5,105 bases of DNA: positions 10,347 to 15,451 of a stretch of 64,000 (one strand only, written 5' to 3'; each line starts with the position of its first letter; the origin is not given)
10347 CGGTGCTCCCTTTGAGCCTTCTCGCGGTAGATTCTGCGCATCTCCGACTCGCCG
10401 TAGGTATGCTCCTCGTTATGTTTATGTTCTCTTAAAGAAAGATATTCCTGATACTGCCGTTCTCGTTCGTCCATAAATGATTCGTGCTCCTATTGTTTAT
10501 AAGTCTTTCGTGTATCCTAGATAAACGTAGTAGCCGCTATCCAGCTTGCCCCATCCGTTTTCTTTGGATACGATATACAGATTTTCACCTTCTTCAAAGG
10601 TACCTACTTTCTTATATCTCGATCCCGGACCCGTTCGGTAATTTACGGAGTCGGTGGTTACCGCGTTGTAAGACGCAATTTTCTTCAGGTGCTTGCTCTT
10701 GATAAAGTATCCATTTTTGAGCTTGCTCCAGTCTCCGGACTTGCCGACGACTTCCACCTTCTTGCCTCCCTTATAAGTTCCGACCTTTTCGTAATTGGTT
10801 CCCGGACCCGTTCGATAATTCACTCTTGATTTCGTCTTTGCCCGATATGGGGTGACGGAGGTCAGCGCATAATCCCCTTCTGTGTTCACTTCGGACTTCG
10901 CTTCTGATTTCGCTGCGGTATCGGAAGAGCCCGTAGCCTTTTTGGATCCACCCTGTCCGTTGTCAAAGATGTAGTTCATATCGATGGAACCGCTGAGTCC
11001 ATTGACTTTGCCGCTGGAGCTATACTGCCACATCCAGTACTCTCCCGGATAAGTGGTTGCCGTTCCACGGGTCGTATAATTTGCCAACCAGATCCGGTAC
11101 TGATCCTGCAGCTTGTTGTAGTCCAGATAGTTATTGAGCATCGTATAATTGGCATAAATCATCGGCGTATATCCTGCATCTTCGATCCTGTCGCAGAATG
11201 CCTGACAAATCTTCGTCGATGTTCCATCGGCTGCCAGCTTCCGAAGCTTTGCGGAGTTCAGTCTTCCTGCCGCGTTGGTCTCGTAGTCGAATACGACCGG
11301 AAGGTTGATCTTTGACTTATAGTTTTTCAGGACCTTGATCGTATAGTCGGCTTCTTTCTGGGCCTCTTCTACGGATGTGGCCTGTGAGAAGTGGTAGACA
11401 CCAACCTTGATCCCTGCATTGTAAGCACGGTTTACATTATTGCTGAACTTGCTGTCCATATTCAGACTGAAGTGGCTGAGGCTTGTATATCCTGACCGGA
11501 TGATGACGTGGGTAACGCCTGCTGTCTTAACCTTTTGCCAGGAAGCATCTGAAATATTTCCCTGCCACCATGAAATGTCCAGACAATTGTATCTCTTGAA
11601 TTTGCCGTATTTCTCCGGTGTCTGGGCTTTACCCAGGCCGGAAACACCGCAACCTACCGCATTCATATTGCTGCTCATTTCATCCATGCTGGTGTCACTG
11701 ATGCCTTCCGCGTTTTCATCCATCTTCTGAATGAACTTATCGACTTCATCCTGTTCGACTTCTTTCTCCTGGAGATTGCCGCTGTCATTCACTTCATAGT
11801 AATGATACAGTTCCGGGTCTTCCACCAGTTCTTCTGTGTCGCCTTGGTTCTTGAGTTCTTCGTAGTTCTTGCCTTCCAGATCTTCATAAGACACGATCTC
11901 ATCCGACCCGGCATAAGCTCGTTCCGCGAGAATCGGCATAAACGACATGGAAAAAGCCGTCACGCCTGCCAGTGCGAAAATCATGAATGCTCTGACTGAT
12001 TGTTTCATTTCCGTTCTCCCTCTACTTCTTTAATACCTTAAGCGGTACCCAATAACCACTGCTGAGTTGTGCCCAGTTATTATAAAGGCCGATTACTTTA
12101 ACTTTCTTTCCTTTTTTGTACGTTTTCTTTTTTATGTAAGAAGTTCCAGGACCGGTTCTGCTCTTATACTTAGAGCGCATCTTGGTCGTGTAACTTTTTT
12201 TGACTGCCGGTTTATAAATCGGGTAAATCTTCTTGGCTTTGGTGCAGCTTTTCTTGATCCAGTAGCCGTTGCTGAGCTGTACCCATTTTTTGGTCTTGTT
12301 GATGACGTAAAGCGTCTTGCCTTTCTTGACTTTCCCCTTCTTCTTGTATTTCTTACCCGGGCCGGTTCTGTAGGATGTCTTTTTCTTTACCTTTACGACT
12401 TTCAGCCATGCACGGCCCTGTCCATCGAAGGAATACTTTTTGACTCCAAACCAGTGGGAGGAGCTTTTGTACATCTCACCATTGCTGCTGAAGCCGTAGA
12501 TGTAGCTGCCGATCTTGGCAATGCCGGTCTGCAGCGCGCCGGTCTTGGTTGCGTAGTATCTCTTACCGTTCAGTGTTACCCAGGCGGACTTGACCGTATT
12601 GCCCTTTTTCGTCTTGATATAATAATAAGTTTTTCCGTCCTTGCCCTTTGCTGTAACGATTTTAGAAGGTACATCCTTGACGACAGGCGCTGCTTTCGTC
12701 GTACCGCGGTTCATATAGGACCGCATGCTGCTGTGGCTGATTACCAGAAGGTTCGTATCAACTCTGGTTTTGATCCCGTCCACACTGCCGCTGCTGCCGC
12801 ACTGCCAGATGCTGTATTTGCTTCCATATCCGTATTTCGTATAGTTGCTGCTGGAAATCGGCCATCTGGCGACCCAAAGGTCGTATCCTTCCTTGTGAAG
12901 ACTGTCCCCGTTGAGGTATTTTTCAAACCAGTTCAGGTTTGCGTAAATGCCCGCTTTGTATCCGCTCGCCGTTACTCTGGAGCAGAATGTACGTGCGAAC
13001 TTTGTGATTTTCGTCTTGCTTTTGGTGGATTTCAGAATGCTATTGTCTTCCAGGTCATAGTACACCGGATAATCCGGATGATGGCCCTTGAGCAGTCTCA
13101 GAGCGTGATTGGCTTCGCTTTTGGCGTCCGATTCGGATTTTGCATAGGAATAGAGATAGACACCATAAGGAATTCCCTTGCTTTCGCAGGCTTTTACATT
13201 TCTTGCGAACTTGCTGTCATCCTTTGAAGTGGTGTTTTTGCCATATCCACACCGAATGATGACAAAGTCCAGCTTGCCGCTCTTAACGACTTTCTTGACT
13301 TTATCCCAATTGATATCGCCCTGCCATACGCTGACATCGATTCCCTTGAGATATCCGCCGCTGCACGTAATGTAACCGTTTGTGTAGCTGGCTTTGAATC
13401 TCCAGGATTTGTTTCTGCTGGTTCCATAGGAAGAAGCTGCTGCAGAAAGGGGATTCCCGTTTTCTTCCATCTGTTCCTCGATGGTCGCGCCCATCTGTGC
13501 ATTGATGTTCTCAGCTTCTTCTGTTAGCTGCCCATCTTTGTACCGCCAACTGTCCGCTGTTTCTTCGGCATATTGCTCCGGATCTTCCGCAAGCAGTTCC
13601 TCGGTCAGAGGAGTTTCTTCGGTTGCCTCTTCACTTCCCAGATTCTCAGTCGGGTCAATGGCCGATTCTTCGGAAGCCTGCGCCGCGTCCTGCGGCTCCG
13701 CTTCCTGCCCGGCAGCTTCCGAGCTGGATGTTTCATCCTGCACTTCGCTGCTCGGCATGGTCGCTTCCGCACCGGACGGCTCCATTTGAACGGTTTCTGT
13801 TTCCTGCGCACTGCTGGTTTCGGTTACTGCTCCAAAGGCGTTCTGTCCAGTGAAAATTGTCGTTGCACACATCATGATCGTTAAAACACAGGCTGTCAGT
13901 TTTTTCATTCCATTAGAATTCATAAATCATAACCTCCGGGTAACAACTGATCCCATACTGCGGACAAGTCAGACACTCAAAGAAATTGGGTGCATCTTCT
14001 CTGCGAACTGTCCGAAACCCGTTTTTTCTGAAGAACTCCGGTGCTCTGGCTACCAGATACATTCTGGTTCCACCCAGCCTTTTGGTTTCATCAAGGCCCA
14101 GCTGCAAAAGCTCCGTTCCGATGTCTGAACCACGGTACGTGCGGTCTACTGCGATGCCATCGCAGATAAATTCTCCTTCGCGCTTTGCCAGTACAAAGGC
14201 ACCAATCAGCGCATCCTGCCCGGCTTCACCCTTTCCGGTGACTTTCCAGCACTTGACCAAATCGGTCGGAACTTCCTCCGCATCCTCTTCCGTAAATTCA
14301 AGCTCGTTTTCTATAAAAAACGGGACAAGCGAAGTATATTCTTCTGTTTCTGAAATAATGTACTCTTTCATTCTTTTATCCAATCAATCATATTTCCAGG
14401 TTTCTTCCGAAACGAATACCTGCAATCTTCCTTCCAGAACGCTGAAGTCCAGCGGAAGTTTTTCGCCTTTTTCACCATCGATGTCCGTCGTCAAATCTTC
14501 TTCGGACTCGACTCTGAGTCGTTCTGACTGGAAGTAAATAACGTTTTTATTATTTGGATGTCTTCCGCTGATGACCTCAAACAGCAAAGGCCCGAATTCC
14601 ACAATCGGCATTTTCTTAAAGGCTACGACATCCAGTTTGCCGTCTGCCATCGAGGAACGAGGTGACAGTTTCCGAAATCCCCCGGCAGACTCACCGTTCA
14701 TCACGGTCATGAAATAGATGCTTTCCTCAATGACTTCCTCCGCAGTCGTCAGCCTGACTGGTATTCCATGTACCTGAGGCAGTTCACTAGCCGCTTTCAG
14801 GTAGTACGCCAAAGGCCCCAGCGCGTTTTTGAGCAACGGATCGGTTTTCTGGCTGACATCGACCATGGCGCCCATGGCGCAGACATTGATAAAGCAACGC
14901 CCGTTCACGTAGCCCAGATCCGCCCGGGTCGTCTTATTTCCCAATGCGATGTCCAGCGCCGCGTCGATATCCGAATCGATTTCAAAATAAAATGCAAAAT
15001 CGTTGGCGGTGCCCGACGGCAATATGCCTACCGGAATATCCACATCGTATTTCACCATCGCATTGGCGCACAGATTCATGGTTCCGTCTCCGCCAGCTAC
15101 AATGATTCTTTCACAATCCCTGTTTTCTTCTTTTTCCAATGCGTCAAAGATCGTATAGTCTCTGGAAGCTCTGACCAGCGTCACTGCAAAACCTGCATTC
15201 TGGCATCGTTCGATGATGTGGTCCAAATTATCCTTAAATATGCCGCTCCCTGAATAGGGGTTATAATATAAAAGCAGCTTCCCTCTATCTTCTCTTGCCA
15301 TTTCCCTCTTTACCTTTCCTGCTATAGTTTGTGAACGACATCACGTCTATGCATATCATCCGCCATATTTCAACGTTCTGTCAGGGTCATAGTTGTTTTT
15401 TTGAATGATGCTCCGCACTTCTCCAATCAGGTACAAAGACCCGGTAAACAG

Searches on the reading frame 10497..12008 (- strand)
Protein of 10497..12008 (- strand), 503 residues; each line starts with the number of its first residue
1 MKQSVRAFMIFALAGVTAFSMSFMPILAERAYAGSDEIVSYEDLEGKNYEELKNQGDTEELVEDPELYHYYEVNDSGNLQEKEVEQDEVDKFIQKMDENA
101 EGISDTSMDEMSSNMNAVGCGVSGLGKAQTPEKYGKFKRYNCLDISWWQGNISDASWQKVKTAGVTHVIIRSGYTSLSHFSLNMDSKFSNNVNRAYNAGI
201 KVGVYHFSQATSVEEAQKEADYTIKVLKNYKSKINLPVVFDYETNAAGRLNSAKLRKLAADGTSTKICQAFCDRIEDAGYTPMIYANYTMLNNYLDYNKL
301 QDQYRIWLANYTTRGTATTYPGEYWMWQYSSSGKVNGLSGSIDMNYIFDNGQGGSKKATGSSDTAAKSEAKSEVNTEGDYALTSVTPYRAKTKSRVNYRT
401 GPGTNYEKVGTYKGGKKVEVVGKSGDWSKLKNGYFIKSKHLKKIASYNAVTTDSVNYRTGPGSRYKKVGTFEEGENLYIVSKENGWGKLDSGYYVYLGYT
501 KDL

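Call 97: search_protein_families(library=pfam, proteins=[window:10497-12008:-], max_evalue=0.00001)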
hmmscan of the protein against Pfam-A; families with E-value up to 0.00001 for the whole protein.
window:10497-12008:- (503 aa): 2 families
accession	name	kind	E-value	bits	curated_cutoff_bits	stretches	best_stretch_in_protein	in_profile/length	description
PF01183.26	Glyco_hydro_25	-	1.5e-33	117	27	1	144-337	2-179/180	Glycosyl hydrolases family 25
PF08239.17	SH3_3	-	2.9e-12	47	27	1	395-434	2-44/54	Bacterial SH3 domain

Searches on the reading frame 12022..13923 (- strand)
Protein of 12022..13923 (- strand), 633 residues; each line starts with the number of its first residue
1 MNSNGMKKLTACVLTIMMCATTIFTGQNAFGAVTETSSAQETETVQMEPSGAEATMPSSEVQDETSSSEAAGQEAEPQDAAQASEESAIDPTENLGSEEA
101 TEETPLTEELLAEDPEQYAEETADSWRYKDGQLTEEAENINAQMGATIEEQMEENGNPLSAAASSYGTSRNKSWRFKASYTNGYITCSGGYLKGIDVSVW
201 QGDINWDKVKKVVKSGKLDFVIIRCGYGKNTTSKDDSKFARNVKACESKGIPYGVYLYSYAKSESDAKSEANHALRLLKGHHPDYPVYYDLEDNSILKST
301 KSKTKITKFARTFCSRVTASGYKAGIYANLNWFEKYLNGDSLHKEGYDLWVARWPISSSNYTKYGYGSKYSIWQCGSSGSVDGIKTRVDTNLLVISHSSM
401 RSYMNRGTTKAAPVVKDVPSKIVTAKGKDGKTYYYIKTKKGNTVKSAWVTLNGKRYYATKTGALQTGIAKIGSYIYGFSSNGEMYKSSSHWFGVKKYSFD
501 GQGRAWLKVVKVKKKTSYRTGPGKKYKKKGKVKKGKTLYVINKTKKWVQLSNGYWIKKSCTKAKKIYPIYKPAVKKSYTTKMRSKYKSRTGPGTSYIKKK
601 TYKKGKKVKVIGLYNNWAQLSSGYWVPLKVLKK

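Call 97: search_protein_families(library=pfam, proteins=[window:12022-13923:-], max_evalue=0.00001)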
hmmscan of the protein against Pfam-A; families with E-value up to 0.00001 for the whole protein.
window:12022-13923:- (633 aa): 1 family
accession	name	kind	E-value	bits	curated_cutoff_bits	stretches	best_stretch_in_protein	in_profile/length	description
PF01183.26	Glyco_hydro_25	-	5.3e-27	95.7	27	1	195-384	1-180/180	Glycosyl hydrolases family 25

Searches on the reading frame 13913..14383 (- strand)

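Call 97: search_protein_families(library=pfam, proteins=[window:13913-14383:-], max_evalue=0.00001)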
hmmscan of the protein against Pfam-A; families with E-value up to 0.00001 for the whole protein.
window:13913-14383:- (156 aa): 2 families
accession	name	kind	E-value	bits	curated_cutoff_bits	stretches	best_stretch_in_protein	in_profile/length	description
PF13508.13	Acetyltransf_7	-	6.7e-08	33.2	27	1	57-124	12-83/84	Acetyltransferase (GNAT) domain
PF00583.31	Acetyltransf_1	-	1e-07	32.7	20.7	1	46-123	38-116/116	Acetyltransferase (GNAT) family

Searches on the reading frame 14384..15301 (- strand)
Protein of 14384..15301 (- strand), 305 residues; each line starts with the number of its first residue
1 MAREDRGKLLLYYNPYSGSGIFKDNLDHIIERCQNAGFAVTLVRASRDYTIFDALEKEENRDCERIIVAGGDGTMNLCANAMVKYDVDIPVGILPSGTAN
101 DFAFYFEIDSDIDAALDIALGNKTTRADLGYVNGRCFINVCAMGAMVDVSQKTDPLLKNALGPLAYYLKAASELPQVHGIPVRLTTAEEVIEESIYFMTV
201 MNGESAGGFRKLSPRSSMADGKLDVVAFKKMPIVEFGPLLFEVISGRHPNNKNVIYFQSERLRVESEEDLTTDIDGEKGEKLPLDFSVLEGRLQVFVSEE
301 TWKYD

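Call 97: search_protein_families(library=pfam, proteins=[window:14384-15301:-], max_evalue=0.00001)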
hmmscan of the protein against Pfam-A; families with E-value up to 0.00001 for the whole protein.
window:14384-15301:- (305 aa): 2 families
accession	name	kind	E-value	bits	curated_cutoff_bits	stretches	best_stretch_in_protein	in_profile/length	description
PF00781.29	DAGK_cat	-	1.1e-26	93.3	23.6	1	8-131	1-124/125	Diacylglycerol kinase catalytic domain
PF19279.4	YegS_C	-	3.1e-19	69.7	27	1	144-296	6-157/158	YegS C-terminal NAD kinase beta sandwich-like domain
